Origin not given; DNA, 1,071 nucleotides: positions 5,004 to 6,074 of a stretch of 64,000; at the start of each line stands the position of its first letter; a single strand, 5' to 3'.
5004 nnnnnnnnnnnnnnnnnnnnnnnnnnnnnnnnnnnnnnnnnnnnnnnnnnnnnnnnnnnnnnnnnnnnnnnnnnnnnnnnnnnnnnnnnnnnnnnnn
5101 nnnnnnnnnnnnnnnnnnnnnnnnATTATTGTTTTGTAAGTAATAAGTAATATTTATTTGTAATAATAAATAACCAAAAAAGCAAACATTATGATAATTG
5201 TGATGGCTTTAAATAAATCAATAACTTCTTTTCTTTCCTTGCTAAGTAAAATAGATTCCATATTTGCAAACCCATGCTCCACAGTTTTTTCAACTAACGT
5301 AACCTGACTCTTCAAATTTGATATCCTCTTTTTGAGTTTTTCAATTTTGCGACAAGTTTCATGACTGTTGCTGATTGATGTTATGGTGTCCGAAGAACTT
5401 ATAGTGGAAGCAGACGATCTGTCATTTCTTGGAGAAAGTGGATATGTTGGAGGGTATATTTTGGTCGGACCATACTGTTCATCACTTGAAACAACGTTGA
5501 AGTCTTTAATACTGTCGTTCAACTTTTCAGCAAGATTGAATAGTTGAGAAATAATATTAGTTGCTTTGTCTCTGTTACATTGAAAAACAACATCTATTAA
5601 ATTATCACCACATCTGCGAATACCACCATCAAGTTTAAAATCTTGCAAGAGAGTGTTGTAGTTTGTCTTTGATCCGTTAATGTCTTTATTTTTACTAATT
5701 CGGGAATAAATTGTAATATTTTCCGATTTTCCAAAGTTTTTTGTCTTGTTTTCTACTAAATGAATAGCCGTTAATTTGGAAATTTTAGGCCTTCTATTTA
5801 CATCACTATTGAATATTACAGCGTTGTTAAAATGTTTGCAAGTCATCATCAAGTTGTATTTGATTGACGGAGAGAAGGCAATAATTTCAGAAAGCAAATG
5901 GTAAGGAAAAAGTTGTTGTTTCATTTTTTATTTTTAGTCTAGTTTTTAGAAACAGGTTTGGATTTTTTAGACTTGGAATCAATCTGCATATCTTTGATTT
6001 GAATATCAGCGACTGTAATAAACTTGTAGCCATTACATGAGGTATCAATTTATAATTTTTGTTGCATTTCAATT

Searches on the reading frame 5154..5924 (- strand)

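Call 63: search_protein_families(library=pfam, proteins=[window:5154-5924:-], max_evalue=0.05)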
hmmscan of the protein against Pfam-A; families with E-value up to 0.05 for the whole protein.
window:5154-5924:- (256 aa): 1 family
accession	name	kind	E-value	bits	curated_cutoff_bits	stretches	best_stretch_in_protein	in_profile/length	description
PF25617.1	PhiKZ_gp86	-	0.0047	16.4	26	1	117-226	244-352/408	Bacteriophage PhiKZ vertex-binding protein gp86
